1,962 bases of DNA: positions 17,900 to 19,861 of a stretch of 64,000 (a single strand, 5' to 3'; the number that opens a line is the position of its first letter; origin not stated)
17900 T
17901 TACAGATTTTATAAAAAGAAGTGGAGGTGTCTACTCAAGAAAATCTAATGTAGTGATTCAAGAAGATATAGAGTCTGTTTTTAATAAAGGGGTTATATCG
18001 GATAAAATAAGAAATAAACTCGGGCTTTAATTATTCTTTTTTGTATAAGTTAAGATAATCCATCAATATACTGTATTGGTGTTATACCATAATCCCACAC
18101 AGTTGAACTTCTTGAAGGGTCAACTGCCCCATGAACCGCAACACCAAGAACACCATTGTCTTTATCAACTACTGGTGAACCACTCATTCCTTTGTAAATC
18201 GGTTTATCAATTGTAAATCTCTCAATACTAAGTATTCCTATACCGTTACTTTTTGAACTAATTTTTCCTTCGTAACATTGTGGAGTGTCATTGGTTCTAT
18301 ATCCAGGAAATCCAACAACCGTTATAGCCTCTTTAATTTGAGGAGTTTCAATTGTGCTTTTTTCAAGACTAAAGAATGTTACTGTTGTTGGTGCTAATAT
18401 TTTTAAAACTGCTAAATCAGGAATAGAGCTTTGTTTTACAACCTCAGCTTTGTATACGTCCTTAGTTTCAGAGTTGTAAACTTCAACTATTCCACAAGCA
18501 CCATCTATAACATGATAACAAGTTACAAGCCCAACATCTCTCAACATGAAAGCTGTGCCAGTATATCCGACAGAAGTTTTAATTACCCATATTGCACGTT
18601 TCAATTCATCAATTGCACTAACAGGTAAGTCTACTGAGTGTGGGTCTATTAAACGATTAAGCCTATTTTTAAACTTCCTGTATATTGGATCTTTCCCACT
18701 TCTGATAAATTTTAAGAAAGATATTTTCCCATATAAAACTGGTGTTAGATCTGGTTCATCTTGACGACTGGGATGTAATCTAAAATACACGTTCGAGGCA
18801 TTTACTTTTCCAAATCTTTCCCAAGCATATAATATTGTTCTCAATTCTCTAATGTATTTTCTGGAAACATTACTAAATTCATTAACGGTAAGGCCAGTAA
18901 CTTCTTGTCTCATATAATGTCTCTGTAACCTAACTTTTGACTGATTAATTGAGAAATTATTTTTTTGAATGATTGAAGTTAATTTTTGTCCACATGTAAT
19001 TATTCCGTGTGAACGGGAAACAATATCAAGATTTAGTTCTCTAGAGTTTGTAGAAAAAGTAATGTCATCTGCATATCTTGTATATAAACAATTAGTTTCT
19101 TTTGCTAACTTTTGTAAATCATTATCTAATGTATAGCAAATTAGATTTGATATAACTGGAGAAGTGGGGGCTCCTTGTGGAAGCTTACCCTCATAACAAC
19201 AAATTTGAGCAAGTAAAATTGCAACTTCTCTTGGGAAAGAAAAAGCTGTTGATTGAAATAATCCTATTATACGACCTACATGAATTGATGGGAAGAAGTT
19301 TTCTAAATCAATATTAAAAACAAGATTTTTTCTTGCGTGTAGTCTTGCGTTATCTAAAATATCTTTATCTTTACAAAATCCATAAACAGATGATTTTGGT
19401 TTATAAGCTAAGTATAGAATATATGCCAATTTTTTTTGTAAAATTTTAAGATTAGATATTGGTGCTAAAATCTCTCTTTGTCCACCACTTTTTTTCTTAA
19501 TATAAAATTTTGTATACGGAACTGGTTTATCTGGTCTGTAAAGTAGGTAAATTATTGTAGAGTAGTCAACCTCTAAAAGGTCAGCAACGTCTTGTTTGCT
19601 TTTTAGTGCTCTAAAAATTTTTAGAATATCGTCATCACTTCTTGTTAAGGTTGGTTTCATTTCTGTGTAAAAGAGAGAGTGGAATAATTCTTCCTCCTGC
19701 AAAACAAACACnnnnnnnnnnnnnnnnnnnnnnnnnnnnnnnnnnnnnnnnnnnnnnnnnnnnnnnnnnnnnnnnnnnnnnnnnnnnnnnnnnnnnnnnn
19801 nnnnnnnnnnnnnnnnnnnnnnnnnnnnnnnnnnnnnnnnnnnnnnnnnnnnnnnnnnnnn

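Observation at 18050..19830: Retron-type reverse transcriptase fused to an intact trypsin-like serine protease, with a1/a2-like inverted repeats bracketing a putative msr/msd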

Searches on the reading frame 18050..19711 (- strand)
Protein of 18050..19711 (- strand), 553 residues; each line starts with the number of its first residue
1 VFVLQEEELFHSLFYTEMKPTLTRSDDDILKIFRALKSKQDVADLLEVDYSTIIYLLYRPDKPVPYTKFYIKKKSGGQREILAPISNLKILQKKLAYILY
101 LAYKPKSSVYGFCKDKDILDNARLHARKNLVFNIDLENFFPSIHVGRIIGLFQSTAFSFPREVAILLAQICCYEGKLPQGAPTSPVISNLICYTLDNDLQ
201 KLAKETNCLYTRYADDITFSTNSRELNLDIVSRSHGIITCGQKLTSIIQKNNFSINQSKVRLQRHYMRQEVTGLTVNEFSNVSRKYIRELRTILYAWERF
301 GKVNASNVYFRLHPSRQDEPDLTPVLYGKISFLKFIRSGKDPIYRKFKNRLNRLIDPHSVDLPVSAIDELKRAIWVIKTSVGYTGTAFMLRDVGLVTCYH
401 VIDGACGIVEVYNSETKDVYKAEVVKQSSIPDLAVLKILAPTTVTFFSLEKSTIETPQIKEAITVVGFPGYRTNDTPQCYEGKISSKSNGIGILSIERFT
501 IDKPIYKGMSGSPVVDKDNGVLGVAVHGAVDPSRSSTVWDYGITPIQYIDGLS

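Call 3: search_protein_families(library=pfam, proteins=[window:18050-19711:-], max_evalue=0.1)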
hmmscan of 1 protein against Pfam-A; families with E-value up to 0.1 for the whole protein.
window:18050-19711:- (553 aa): 3 families
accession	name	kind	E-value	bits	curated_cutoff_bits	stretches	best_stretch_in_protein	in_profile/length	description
PF00078.32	RVT_1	-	2.9e-22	79.8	29.6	1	71-274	1-203/205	Reverse transcriptase (RNA-dependent DNA polymerase)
PF13365.12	Trypsin_2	-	4.9e-18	66.7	27.6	1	385-524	1-144/144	Trypsin-like peptidase domain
PF00089.32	Trypsin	-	0.00053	20.3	20.6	1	382-528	24-198/220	Trypsin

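Call 4: search_protein_families(library=padloc, proteins=[window:18050-19711:-], max_evalue=0.01)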
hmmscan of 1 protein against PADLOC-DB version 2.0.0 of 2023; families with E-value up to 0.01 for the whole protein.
window:18050-19711:- (553 aa): 65 families (the best 25 are shown)
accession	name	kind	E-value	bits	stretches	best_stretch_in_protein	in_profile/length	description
PDLC02960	RT-Protease_XI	-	1.1e-171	570.2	1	33-535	3-492/506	single gene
PDLC02959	RT-Protease_XI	-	4.9e-169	561.5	1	31-533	3-494/510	single gene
PDLC02961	RT-TIR_XII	-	1.4e-126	421.2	1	30-361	8-336/475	single gene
PDLC02962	RT-TIR_XII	-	6.7e-125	415.6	1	26-356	4-333/478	single gene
PDLC02965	RT-Toprim_I-C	-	3.2e-109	364.2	1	40-374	2-330/529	single gene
PDLC02968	RT-Toprim_I-C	-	1.7e-107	358.5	1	40-356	2-312/529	single gene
PDLC02966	RT-Toprim_I-C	-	2.9e-101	337.7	1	30-341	9-322/568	single gene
PDLC02963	RT-Toprim_I-C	-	3.4e-100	334.2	1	30-341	4-317/552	single gene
PDLC02967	RT-Toprim_I-C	-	2.6e-87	291.9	1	33-307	3-278/549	single gene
PDLC02964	RT-Toprim_I-C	-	6.6e-86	287.2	1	33-295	3-267/554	single gene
PDLC02956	RT_XIII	-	3e-76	255.3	1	35-358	112-427/469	-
PDLC02946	RT_III-A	-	3.2e-76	254.6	1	38-340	36-316/330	-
PDLC02943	RT_III-A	-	2.6e-67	225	1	40-343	26-308/322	-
PDLC02942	RT_III-A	-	5.8e-66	220.9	1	43-353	49-336/341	-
PDLC02941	RT_II-A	-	9.8e-66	220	1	35-304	12-266/309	-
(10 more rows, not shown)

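Call 5: search_protein_families(library=ncbifam, proteins=[window:18050-19711:-], max_evalue=0.01)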
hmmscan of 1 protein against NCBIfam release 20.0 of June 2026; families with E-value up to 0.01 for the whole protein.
window:18050-19711:- (553 aa): 11 families
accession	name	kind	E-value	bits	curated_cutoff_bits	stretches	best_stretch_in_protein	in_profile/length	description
NF042941.1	Retron_TIR_antiphage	equivalog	1.2e-105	354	600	1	38-352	1-320/464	TIR domain-containing anti-phage reverse transcriptase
NF038237.1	retron_Ec67_fus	exception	1.9e-100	337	450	1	31-338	2-316/572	retron Ec67 family RNA-directed DNA polymerase/endonuclease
NF038233.2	retron_St85_RT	exception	1.6e-61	208.1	235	1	43-298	4-254/289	retron St85 family RNA-directed DNA polymerase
TIGR04416.1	group_II_RT_mat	equivalog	6.9e-14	51.7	300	1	62-234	49-233/353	group II intron reverse transcriptase/maturase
NF040960.1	MamE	equivalog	6.8e-10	38.1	800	1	377-525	116-264/659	magnetosome formation protease MamE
NF041746.1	Drt2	equivalog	1.5e-09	37.6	390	1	177-261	224-297/416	antiviral reverse transcriptase Drt2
NF033740.0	MarP_fam_protase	equivalog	1.8e-07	30.5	250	1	383-527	211-353/390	MarP family serine protease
NF040961.1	MamO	equivalog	6.1e-07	28.2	800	1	391-527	106-242/648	magnetosome protein MamO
TIGR02037.1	degP_htrA_DO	subfamily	1.1e-06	27.8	416.2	1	385-524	62-197/434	Do family serine endopeptidase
TIGR02038.1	protease_degS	equivalog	0.00066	18.9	422.95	1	389-525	85-215/351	outer membrane-stress sensor serine endopeptidase DegS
NF041521.1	HhoA_HhoB_HtrA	equivalog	0.0012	18.2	450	1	384-525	58-197/335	HhoA/HhoB/HtrA family serine endopeptidase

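Call 17: find_related_loci(query=window:18050-19660:-, collection=genome_contigs, flank=3000)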
Query window:18050-19660:- (536 aa) in genome_contigs; peptide patterns used: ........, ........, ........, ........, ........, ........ (x = any residue, [..] = any of these).
184 stretches matched a pattern, but none encodes a relative of the query by tblastn (E <= 1e-3).

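Call 20: find_homologous_proteins(query=window:18050-19660:-, max_evalue=1e-10)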
Query window:18050-19660:- (536 aa): 7599 proteins with E <= 1e-10 among 8000 candidates; the best 120 are listed.
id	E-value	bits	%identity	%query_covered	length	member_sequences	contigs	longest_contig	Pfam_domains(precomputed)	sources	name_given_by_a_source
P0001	0.0e+0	1214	100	100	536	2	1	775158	PF13365.13,PF00078.33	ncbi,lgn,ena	ncbi:MAG: reverse transcriptase domain-containing protein [Candidatus Paceibacterota bacterium]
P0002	1.9e-265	900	72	100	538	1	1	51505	PF13365.13,PF00078.33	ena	-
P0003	1.4e-261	887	71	100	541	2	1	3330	PF13365.13,PF00078.33,PF00089.33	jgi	-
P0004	1.1e-254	864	71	100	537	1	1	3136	PF13365.13,PF00078.33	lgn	-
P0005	5.8e-253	859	70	100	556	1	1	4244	PF13365.13,PF00078.33,PF00089.33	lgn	-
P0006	1.6e-195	669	55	100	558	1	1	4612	PF13365.13,PF00078.33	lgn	-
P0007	1.6e-187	643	52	100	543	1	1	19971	PF13365.13,PF00078.33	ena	-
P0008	7.3e-181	621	53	100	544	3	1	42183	PF13365.13,PF00078.33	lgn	-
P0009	3.6e-180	618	52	100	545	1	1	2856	PF13365.13,PF00078.33,PF00089.33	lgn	-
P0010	4.8e-180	618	54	100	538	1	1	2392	PF13365.13,PF00078.33,PF00089.33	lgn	-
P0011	7.6e-174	598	51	100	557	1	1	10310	PF13365.13,PF00078.33,PF00089.33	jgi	jgi:RNA-directed DNA polymerase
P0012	6.8e-143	495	44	99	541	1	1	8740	PF13365.13,PF00078.33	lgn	-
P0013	6.3e-142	492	47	97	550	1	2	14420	PF13365.13,PF00078.33,PF00089.33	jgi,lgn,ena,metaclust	metaclust:\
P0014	1.0e-141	492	47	100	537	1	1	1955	PF13365.13,PF00078.33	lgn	-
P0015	4.5e-134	466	44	97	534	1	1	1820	PF13365.13,PF00078.33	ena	-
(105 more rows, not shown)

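Call 23: find_related_loci(query=A1, collection=genome_contigs, flank=3000)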
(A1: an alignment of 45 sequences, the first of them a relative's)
Query A1 (536 aa) in genome_contigs; peptide patterns used: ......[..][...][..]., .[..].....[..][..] (x = any residue, [..] = any of these).
600 stretches matched a pattern (row limit reached: there are more); 598 encode a relative of the query (tblastn E <= 1e-3); the best 80 are kept; 80 distinct loci.
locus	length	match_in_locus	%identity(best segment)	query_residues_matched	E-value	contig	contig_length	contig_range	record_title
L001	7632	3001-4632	38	4-536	1e-102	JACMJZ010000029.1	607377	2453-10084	MAG: Pyrinomonadaceae bacterium isolate ES-bin-189 ES-bin-189-contig-k141_10991756, whole genome shotgun sequence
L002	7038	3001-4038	48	1-337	6e-93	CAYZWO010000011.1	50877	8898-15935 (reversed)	MAG TPA_asm: uncultured bacterium isolate binchicken_co209_185 genome assembly, contig: NODE_466_length_50877_cov_5.2744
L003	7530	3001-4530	37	4-515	6e-93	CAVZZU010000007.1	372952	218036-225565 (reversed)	MAG: uncultured Acidobacteriota bacterium isolate MFD01716.bin.1.82 genome assembly, contig: contig_45389, whole genome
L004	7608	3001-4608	35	8-532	5e-93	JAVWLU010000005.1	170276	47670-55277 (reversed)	MAG: Clostridium sp. isolate CGS1Y4-bin23 NODE_49_length_170276_cov_16.985677, whole genome shotgun sequence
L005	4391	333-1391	44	2-343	3e-92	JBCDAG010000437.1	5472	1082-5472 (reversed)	MAG: Cyanobacteria bacterium P01_F01_bin.53 k141_3608243_length_5472_cov_8.9670, whole genome shotgun sequence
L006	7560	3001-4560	35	1-517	4e-92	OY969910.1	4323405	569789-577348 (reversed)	MAG: uncultured Acidobacteriota bacterium isolate MFD01213.bin.1.136 genome assembly, chromosome: 1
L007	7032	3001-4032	45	5-338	3e-91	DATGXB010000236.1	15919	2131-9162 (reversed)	MAG TPA_asm: Nostocaceae cyanobacterium isolate SMAG_U10597 k141_153473, whole genome shotgun sequence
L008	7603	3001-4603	48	1-535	9e-111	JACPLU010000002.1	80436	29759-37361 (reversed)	MAG: Parcubacteria group bacterium isolate NC_groundwater_529_Ag_S-0.1um_38_18 S35_SO-1_scaffold_148104, whole genome sh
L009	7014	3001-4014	46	2-330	1e-90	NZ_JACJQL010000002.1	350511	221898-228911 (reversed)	Nostoc parmelioides FACHB-3921 contig2, whole genome shotgun sequence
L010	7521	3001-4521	36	14-511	1e-90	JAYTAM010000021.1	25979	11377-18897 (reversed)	MAG: Thermoanaerobaculia bacterium isolate GFS_13892 GFS_13892_20, whole genome shotgun sequence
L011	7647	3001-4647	35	1-527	2e-89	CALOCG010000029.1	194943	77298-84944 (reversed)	MAG: Nitrospinota bacterium isolate LOGT_bin.0048 genome assembly, contig: contig_45591, whole genome shotgun sequence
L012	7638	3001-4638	35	9-532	2e-89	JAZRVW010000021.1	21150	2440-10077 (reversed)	MAG: Oscillospiraceae bacterium isolate T1900044953_TA20190006.MAGScoT_cleanbin_000008 SGB_3731_k141_1084147, whole geno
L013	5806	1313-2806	35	5-511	3e-89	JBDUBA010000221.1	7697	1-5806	MAG: Gemmatimonas sp. isolate cluster4_bin.203 NODE_30273_length_7697_cov_7.082177, whole genome shotgun sequence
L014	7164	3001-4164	42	1-383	7e-89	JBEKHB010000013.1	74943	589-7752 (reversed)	MAG: Syntrophorhabdales bacterium isolate SPRUCE 267 SPRUCE_267_13, whole genome shotgun sequence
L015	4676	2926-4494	36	25-530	6e-89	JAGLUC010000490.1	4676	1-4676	MAG: Methylococcales bacterium isolate RS_11_22 ZL20.bin.22.fa_490, whole genome shotgun sequence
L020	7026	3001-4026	45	5-337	3e-86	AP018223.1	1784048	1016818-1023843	Nostoc linckia NIES-25 plasmid plasmid1 DNA, nearly complete genome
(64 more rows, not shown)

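Call 24: find_related_loci(query=A1, collection=metagenome_contigs, flank=2000)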
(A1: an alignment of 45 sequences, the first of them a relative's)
Query A1 (536 aa) in metagenome_contigs; peptide patterns used: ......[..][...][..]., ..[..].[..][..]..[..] (x = any residue, [..] = any of these).
599 stretches matched a pattern (row limit reached: there are more); 577 encode a relative of the query (tblastn E <= 1e-3); the best 80 are kept; 80 distinct loci.
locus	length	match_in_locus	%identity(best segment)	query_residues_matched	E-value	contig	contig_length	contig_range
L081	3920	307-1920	50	1-535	0e+0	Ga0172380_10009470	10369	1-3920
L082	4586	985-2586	42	1-534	4e-125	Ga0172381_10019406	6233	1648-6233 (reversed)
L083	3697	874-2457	41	16-535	6e-123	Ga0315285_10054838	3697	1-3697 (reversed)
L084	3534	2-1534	43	23-529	1e-119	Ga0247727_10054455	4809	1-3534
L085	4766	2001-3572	39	3-532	4e-117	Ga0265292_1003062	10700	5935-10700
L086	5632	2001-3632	39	3-535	3e-112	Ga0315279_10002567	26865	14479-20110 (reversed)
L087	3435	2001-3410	41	5-469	2e-108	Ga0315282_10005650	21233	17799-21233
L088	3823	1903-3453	39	1-519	7e-107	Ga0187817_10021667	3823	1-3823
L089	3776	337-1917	36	7-535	5e-106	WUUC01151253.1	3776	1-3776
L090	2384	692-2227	37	5-532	3e-109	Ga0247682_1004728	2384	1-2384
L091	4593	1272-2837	38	16-512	2e-104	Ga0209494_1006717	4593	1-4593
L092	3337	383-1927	38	8-516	1e-105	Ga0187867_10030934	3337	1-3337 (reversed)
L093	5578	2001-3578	38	11-535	1e-103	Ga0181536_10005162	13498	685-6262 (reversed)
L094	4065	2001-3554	37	5-511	2e-103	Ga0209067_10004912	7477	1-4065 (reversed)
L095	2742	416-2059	39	5-535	2e-106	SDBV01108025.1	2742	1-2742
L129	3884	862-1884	45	1-337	2e-90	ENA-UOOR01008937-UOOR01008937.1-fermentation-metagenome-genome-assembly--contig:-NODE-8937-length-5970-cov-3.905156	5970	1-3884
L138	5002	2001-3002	44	1-327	9e-89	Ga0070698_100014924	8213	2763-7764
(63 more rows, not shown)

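Call 25: find_encoding_contigs(protein=P0002, flank=4000, max_places=2)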
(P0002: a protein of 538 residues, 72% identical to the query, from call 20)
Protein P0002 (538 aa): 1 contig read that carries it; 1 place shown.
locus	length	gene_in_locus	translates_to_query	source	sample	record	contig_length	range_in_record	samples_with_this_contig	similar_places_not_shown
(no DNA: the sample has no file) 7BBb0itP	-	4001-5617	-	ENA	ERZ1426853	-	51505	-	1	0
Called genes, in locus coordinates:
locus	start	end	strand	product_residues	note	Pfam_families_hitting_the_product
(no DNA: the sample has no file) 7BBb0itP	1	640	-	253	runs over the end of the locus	-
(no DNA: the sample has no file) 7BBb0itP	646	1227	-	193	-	PF00565:SNase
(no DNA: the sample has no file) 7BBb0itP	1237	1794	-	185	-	-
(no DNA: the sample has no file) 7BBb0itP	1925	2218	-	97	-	-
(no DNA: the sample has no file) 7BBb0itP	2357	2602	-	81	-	-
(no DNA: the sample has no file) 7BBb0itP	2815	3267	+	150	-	-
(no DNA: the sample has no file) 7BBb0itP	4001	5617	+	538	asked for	PF00078:RVT_1, PF13365:Trypsin_2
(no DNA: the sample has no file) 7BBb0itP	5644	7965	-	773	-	PF04313:HSDR_N (faint), PF00270:DEAD, PF04851:ResIII, PF18766:SWI2_SNF2, PF00271:Helicase_C (weak), PF08463:EcoEI_R_C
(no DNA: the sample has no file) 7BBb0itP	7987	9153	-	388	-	PF01420:Methylase_S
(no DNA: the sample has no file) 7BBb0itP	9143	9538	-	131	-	-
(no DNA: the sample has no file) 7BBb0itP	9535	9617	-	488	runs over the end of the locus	PF12161:HsdM_N (weak), PF02384:N6_Mtase, PF07669:Eco57I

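Call 26: find_encoding_contigs(protein=P0003, flank=2000, max_places=2)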
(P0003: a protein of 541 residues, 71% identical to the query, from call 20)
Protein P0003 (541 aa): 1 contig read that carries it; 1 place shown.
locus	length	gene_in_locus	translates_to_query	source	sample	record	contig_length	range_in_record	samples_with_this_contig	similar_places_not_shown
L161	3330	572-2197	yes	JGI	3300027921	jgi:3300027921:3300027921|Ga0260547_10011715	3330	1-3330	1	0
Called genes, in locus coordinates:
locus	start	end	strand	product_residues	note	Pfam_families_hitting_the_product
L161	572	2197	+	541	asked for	PF00078:RVT_1, PF00089:Trypsin (weak), PF13365:Trypsin_2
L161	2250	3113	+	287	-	-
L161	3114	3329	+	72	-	?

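Call 27: find_encoding_contigs(protein=P0004, flank=2000, max_places=2)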
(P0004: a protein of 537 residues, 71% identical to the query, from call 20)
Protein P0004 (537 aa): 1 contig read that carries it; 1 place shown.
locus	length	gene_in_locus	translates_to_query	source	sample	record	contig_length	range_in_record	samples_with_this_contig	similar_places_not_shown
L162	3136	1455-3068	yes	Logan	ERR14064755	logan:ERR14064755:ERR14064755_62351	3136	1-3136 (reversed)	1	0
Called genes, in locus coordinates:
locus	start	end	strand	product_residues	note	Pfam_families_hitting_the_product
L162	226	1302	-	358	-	-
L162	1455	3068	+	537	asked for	PF00078:RVT_1, PF13365:Trypsin_2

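Call 28: find_encoding_contigs(protein=P0005, flank=2000, max_places=2)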
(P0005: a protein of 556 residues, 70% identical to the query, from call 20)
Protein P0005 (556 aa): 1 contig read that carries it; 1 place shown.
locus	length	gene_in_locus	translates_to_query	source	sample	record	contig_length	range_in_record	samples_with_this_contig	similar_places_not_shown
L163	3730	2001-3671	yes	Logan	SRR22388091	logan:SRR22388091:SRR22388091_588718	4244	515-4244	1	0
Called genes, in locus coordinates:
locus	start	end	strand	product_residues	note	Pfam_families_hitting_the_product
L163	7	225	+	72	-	PF13560:HTH_31, PF01381:HTH_3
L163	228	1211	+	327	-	PF12773:DZR (faint), PF13240:Zn_Ribbon_1 (weak)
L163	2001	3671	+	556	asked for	PF00078:RVT_1, PF00089:Trypsin (weak), PF13365:Trypsin_2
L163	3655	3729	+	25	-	?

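Call 29: find_encoding_contigs(protein=P0006, flank=2000, max_places=2)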
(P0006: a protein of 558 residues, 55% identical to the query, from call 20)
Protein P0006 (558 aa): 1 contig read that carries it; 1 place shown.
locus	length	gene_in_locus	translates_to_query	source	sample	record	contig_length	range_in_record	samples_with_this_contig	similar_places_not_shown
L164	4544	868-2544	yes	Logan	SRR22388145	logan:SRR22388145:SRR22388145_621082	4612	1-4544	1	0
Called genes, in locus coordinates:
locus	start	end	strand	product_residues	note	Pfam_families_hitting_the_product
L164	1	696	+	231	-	?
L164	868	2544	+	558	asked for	PF00078:RVT_1, PF13365:Trypsin_2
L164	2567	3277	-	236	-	PF01726:LexA_DNA_bind (faint), PF00717:Peptidase_S24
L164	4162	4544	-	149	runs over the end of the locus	?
